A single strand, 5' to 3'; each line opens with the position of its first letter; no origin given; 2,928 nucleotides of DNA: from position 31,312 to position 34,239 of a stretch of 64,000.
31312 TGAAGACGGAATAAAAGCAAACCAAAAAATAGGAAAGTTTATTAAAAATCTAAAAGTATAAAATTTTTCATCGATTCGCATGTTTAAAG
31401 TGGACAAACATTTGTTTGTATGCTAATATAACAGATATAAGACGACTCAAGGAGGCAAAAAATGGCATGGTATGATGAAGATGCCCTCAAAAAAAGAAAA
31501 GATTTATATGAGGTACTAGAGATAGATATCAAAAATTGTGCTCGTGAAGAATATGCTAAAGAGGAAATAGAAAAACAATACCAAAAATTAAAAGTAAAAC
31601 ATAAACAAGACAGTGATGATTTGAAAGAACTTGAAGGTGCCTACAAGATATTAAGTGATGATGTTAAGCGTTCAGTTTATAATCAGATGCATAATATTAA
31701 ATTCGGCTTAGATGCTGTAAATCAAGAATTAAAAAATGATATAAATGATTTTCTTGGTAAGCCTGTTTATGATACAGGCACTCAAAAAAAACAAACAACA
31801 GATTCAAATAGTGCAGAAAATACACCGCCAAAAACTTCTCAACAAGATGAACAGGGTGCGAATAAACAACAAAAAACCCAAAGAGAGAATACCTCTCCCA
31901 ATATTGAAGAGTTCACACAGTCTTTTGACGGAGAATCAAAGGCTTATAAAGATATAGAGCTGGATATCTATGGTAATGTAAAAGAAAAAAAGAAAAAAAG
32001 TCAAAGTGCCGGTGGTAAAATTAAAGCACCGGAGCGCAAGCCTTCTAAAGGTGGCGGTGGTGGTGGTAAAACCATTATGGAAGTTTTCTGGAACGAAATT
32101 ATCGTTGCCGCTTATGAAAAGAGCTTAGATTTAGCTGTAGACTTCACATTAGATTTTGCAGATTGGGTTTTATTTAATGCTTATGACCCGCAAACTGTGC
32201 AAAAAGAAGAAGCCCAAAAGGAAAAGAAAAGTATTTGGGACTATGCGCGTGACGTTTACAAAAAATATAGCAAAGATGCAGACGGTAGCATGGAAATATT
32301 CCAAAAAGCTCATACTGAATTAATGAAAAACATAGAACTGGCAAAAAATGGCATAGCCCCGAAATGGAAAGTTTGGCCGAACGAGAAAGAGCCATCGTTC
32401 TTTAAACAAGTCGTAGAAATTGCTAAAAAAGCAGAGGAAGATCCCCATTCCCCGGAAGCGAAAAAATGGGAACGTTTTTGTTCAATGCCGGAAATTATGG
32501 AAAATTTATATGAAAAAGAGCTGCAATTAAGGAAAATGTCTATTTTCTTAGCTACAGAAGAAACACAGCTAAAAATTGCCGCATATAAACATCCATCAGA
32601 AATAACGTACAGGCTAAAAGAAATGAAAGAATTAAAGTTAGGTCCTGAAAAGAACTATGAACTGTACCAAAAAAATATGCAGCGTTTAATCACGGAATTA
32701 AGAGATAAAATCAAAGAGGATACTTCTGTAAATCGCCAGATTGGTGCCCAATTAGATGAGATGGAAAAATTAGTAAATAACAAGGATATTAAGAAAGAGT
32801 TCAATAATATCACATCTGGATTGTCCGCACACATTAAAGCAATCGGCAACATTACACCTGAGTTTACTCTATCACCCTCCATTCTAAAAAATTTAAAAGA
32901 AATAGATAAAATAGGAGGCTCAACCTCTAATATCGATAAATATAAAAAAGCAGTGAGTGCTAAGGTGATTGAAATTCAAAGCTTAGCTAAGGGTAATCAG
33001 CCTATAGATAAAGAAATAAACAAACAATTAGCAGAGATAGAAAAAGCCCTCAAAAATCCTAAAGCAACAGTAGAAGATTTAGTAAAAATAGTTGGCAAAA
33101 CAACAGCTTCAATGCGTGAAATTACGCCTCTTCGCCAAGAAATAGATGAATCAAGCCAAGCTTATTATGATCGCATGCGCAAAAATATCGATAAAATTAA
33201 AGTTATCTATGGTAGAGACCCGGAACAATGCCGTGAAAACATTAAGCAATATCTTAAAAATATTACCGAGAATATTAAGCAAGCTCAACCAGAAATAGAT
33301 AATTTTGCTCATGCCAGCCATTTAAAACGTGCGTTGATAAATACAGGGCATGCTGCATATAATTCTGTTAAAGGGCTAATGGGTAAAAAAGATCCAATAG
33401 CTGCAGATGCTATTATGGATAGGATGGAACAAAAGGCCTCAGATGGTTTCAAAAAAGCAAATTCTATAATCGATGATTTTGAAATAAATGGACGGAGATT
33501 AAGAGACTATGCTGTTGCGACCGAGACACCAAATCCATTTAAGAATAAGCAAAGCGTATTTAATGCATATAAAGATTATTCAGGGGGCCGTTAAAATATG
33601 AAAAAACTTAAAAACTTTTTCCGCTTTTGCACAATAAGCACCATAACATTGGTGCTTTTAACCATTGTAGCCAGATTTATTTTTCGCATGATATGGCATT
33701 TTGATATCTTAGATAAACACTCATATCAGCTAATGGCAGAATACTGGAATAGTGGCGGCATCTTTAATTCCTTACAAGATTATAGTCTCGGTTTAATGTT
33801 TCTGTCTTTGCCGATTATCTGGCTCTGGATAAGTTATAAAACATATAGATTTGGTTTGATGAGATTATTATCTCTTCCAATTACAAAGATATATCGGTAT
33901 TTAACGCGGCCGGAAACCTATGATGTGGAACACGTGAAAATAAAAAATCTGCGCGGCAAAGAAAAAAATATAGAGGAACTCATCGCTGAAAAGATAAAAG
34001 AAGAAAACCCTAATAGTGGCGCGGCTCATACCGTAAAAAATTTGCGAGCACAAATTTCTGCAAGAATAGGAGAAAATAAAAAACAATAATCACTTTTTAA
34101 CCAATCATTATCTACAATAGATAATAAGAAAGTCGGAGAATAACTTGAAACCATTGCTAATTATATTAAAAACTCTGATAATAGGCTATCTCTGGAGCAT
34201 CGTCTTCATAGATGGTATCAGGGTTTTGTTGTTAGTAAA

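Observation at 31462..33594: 710-aa protein with a J-like domain whose HPD is replaced by KQD, plus slippage-prone tracts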

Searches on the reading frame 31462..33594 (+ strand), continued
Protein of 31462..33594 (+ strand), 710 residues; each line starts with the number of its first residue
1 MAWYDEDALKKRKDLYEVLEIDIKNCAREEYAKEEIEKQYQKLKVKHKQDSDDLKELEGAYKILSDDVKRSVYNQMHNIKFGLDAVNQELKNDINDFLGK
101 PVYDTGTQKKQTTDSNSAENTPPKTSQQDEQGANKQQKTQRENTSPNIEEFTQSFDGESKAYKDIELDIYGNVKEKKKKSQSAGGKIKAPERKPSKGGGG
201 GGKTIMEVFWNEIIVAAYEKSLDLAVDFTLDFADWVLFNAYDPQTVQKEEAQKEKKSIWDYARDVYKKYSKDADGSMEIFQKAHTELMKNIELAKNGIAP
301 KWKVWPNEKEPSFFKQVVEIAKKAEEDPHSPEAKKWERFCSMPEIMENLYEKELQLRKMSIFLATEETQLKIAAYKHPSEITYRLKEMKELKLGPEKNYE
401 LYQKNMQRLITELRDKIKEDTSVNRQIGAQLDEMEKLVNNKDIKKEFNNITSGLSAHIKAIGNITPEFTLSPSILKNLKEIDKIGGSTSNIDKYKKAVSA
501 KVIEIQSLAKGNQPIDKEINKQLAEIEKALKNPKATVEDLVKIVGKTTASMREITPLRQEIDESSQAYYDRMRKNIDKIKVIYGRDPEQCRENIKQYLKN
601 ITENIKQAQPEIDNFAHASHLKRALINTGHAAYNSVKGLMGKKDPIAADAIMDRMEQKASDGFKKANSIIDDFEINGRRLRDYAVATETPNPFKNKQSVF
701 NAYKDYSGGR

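Call 54: predict_structure(alignment_id=A2)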
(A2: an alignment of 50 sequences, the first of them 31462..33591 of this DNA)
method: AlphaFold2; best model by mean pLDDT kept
length: 710 residues; sequences in the alignment: 50
mean_pLDDT: 81.4   pTM: 0.61
mean pLDDT of the five models: 81.4, 78.6, 77.8, 77.6, 77.1
residues with pLDDT >= 90: 334; 70-90: 223; 50-70: 84; < 50: 69
segments of 3 or more residues with pLDDT < 50: 100-122, 124-155, 182-186
pLDDT, mean of each block of 10 residues (from residue 1): 74 93 90 94 93 93 95 92 83 71 38 37 40 39 41 51 74 55 56 72 80 83 85 75 51 79 95 95 97 97 95 94 96 92 93 95 96 86 91 64 80 83 79 85 63 72 71 77 62 92 95 90 97 93 93 91 97 96 94 95 95 91 78 71 75 94 97 97 92 90 74
secondary structure, 60 per line:
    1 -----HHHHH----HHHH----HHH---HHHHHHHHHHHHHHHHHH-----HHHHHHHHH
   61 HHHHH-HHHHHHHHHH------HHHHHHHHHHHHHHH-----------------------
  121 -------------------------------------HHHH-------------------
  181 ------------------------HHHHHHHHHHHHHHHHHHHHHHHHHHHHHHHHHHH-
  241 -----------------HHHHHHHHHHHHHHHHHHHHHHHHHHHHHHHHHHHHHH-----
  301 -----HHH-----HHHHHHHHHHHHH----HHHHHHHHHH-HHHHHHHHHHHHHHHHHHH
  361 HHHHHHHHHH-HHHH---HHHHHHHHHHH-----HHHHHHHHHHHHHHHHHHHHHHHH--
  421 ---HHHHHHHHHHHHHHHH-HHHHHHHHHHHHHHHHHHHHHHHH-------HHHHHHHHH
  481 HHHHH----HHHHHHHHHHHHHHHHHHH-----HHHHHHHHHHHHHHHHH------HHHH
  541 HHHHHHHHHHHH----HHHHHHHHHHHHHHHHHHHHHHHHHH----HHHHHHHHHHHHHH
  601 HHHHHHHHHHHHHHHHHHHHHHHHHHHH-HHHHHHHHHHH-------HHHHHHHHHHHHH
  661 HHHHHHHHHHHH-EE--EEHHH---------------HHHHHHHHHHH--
elements in order (helices of 4 or more, strands of 3 or more residues): H6-10 H15-18 H29-46 H52-65 H67-76 H83-97 H158-161 H205-239 H258-295 H314-326 H331-340 H342-370 H372-375 H379-389 H395-418 H424-439 H441-464 H472-485 H490-508 H514-530 H537-552 H557-582 H587-628 H630-640 H648-672 H698-708
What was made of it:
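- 31462..33594 (+): g2: 710-aa soluble protein (GenBank MBR2273807.1, 'hypothetical protein'); the finding. AF2 mean pLDDT 81.4 (call 54).
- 31753..32061 (+): Disordered polar linker, residues about 98-200 (hypervariable between orthologs). AF2 pLDDT <50 for residues 100-155 (call 54).
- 31927..31947 (+): Conserved short motif D-G-E-S-K-A-Y (residues 156-162), the best-conserved feature of the family within an otherwise disordered region. A short helix at 158-161 appears in the model (call 54).
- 32068..33591 (+): All-alpha body (residues 203-710) with no detectable relative outside the family. AF2 secondary structure (call 54).
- On J-domain protein (Pfam PF00226 DnaJ): AF2 helices at 15-18, 29-46, 52-65 and 67-76, pLDDT >90 (call 54).
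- The fold is predicted with pLDDT >90 (call 54).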

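Call 57: fold_search(model_id=the predicted structure, library=pdb)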
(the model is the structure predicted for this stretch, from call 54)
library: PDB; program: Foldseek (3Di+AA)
matches with E <= 10: 235; with E <= 0.001: 0
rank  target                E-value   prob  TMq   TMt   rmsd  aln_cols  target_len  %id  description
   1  8f7n                  9.0e-02  0.23  0.09  0.15  32.5       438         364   12  Crystal structure of chemoreceptor McpZ ligand sensing domain (released 2023-07-05)
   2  7zet_A                1.2e-01  0.10  0.07  0.11  38.8       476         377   12  Crystal structure of human Clusterin, crystal form I (released 2023-10-11)
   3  4wid_B                3.0e-01  0.07  0.07  0.11  46.6       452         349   10  Crystal structure of the immediate-early 1 protein (IE1) at 2.31 angstrom (tetragonal form after crystal dehydration) (released 2014-10-29)
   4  8r5s_G                4.6e-01  0.21  0.08  0.21  31.6       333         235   15  t113 - De-novo designed soluble homotetramer (released 2024-11-27)
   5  7n6g_3R               5.1e-01  0.13  0.08  0.14  47.4       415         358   10  C1 of central pair (released 2022-05-18)
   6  3o1h_A                5.5e-01  0.14  0.07  0.16  21.4       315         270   14  Crystal Structure of the TorS sensor domain - TorT complex in the presence of TMAO (released 2011-12-21)
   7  7n6g_3O               5.8e-01  0.10  0.08  0.13  47.2       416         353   11  C1 of central pair (released 2022-05-18)
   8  9e5c_5k               6.0e-01  0.06  0.07  0.02  51.5       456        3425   14  Cryo-EM structure of 96 nm repeat of microtubule doublet from T. brucei flagellum (released 2025-03-12)
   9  9a69_B                6.3e-01  0.06  0.06  0.07  68.2       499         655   12  Integrative model of MCPB-MCPC by crosslinking MS and deep learning (released 2024-09-18)
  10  3o1i_A                6.6e-01  0.11  0.07  0.16  22.2       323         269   15  Crystal Structure of the TorS sensor domain - TorT complex in the absence of ligand (released 2011-12-21)
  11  9y6s_6z               6.9e-01  0.05  0.07  0.03  51.0       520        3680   12  96-nm repeat of the Leishmania tarentolae doublet microtubule (released 2025-12-17)
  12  6h2f_F                7.2e-01  0.08  0.08  0.14  26.8       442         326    8  Structure of the pre-pore AhlB of the tripartite alpha-pore forming toxin, AHL, from Aeromonas hydrophila. (released 2019-07-10)
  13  8b6f_A2               8.6e-01  0.97  0.08  0.22  14.9       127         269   22  Cryo-EM structure of NADH:ubiquinone oxidoreductase (complex-I) from respiratory supercomplex of Tetrahymena thermoph (released 2023-03-29)
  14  8oyy_A                9.0e-01  0.08  0.07  0.15  32.7       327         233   13  De novo designed soluble GPCR-like fold GLF_32 (released 2023-10-18)
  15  5lm1_A                9.4e-01  0.06  0.07  0.13  48.7       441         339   11  Crystal Structure of HD-PTP phosphatase in complex with UBAP1 (released 2016-11-30)
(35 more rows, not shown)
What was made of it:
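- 31492..31701 (+): Degenerate J-domain, residues 11-80 (helices I-IV at 15-18, 29-46, 52-65, 67-76). AF2 pLDDT >90 and Foldseek match to the Ydj1 J-domain, TM 0.60 (calls 54, 57).
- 32068..33591 (+): Foldseek against the PDB gave nothing below E 0.09 (call 57).
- Checked: The AF2 model has helices I-IV at pLDDT >90 and matches the Ydj1 J-domain over 72 columns with TM 0.60 (calls 54, 57).
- AF2 J fold at pLDDT >90 and Foldseek match to the Ydj1 J-domain, TM 0.60, probability 0.94 (calls 54, 57).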

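Call 58: find_encoding_contigs(protein=P0055, flank=10000, max_places=2)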
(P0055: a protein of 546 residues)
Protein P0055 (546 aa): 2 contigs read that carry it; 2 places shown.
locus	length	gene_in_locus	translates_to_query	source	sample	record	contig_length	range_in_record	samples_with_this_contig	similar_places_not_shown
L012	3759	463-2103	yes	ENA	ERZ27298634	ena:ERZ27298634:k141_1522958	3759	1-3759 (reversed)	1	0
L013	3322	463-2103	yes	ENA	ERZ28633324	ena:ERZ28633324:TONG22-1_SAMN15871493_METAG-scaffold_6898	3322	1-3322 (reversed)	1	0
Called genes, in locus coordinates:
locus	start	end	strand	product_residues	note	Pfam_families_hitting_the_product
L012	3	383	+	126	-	?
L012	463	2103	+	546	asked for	PF26821:Phage_T4_Y16F (faint)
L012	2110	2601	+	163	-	-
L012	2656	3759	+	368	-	?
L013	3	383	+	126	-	?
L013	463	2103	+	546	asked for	PF26821:Phage_T4_Y16F (faint)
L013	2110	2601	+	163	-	-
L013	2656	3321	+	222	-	?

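Call 59: find_encoding_contigs(protein=P0053, flank=10000, max_places=2)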
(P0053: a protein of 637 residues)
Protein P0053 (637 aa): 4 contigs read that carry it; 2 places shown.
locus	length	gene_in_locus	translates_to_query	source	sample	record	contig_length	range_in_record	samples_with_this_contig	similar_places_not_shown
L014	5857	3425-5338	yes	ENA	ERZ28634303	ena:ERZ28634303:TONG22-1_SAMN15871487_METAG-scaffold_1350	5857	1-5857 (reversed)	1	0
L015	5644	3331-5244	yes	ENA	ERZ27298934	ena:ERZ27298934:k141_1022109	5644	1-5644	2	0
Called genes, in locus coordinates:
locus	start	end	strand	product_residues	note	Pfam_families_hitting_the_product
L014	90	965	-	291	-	PF00140:Sigma70_r1_2 (weak), PF04542:Sigma70_r2, PF04545:Sigma70_r4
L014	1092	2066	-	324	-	PF01479:S4 (weak), PF00849:PseudoU_synth_2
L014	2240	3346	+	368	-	-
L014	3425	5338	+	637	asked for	-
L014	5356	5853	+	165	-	-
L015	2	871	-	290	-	?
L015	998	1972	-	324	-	PF01479:S4 (weak), PF00849:PseudoU_synth_2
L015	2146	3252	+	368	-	-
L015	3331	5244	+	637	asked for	-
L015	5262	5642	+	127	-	?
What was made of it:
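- It holds a fixed position inside the operon in every lineage, including very divergent ones (calls 58, 59).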

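Call 60: list_cluster_members(proteins=[P0001, P0063, P0076])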
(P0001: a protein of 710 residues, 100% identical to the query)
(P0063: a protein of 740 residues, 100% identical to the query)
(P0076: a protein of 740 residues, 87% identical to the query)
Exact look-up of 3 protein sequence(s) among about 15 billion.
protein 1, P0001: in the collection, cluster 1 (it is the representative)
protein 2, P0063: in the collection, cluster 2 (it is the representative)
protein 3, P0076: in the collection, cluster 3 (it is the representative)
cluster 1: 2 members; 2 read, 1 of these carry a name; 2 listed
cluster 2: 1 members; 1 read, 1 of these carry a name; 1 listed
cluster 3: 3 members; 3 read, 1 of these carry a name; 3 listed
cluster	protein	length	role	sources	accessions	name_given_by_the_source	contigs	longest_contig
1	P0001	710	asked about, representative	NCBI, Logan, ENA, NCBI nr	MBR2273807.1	MAG: hypothetical protein IJ864_03120 [Alphaproteobacteria bacterium] | hypothetical protein [Alphaproteobacteria bacterium]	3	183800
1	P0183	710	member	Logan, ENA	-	-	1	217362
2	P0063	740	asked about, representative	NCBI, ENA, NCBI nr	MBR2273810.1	MAG: type IV secretory system conjugative DNA transfer family protein ... | type IV secretory system conjugative DNA transfer family protein [Alphaproteobacteria ...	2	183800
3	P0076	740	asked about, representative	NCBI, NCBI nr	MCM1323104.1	MAG: type IV secretory system conjugative DNA transfer family protein [Acetobacter sp.] | type IV secretory system conjugative DNA transfer family protein [Acetobacter sp.]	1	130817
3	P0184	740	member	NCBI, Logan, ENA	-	-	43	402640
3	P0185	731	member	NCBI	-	-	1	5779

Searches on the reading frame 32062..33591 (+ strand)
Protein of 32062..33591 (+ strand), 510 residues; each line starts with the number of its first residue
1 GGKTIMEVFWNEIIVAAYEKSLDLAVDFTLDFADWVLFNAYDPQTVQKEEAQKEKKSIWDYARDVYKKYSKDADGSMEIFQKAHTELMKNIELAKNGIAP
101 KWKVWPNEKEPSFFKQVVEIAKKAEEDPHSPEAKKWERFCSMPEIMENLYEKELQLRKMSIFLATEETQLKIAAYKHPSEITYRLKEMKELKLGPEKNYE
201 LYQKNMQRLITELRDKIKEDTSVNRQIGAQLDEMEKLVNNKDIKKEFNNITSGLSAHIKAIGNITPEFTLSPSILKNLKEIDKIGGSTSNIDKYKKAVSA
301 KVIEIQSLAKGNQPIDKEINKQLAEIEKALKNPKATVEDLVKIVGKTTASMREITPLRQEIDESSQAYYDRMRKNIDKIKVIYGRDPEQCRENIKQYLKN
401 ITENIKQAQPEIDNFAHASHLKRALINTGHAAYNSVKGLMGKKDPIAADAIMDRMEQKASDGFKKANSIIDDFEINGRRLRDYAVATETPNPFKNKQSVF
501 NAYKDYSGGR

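Call 90: search_protein_families(library=pfam, proteins=[window:32062-33591:+], max_evalue=10)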
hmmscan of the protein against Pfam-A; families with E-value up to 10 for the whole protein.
window:32062-33591:+ (510 aa): 20 families
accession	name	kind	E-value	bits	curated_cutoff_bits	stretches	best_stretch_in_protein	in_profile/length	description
PF22215.1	MLKL_N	-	7.5e-05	22.7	27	1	369-426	29-86/142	Mixed lineage kinase domain-like N-terminal domain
PF04513.17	Baculo_PEP_C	-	0.0038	17.7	38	2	203-265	40-105/140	Baculovirus polyhedron envelope protein, PEP, C terminus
PF05659.16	RPW8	-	0.011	15.8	30.4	1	322-380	12-69/139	Arabidopsis broad-spectrum mildew resistance protein RPW8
PF25481.1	Nucleoprot-TPR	-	0.02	15.4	27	1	200-254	18-70/80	Nucleoprotein TPR-like domain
PF01442.23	Apolipoprotein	-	0.073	13.2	90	1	321-405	95-185/190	Apolipoprotein A1/A4/E domain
PF17282.7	DUF5347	-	0.14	12.9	25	1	197-264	21-88/101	Family of unknown function (DUF5347)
PF07889.17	DUF1664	-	0.14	12.7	34.6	1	286-354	52-120/124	Protein of unknown function (DUF1664)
PF10372.14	CdaS_N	-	0.15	12.6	27.2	0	213-242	6-36/69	Diadenylate cyclase CdaS, N-terminal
PF01601.21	CoV_S2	-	0.15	11.1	40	2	389-455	217-284/521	Coronavirus spike glycoprotein S2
PF21550.3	MTIP_N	-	0.22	12.4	27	1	233-301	2-69/71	Myosin A tail domain interacting protein, N-terminal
PF09311.16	Rab5-bind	-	0.23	11.3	33.6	1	197-261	5-67/307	Rabaptin-like protein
PF06103.16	DUF948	-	0.63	10.7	37.2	1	304-354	34-87/89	Bacterial protein of unknown function (DUF948)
PF04399.18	Glutaredoxin2_C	-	0.9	9.8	32.8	1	196-242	32-78/130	Glutaredoxin 2, C terminal domain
PF09177.16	STX6_10_61_N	-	1.1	10.3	29.4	1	304-353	26-73/99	Syntaxin 6/10/61, N-terminal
PF00015.26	MCPsignal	-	1.8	8.8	34.6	1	304-363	76-142/172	Methyl-accepting chemotaxis protein (MCP) signalling domain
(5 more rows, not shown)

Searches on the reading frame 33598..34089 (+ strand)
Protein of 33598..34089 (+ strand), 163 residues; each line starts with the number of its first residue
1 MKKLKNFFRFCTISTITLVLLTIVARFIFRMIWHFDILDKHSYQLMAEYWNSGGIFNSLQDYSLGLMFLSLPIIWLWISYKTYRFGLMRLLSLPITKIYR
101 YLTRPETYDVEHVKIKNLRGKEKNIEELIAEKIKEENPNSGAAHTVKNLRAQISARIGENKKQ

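Call 4: search_protein_families(library=pfam, proteins=[window:33598-34089:+], max_evalue=0.1)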
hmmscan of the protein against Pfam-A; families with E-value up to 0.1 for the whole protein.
window:33598-34089:+ (163 aa): 2 families
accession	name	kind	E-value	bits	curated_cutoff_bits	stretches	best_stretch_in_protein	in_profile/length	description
PF21368.3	AI2M-like_HNH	-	0.019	15.3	23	1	106-134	11-40/49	AI2M/AI1M-like, HNH endonuclease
PF10545.15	MADF_DNA_bdg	-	0.026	15.3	22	1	101-160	5-63/84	Alcohol dehydrogenase transcription factor Myb/SANT-like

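Call 5: search_protein_families(library=ncbifam, proteins=[window:33598-34089:+], max_evalue=0.1)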
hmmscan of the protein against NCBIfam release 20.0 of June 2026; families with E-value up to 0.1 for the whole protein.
window:33598-34089:+ (163 aa): 0 families

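Call 16: search_protein_families(library=phrogs, proteins=[window:33598-34089:+], max_evalue=0.01)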
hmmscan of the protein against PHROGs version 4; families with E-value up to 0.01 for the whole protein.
window:33598-34089:+ (163 aa): 0 families

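Call 45: search_protein_families(library=padloc, proteins=[window:33598-34089:+], max_evalue=0.01)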
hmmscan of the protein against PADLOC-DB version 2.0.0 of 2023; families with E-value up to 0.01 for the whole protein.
window:33598-34089:+ (163 aa): 1 family
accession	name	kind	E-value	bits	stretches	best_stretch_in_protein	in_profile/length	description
PDLC02011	SAVED4--SAVED_TM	-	0.0027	15.3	1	55-143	120-188/278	-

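Call 90: search_protein_families(library=pfam, proteins=[window:33598-34086:+], max_evalue=10)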
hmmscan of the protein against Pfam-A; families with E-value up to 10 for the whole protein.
window:33598-34086:+ (163 aa): 2 families
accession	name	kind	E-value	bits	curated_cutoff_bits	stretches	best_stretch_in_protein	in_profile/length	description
PF21368.3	AI2M-like_HNH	-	0.019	15.3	23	1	106-134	11-40/49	AI2M/AI1M-like, HNH endonuclease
PF10545.15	MADF_DNA_bdg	-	0.026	15.3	22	1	101-160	5-63/84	Alcohol dehydrogenase transcription factor Myb/SANT-like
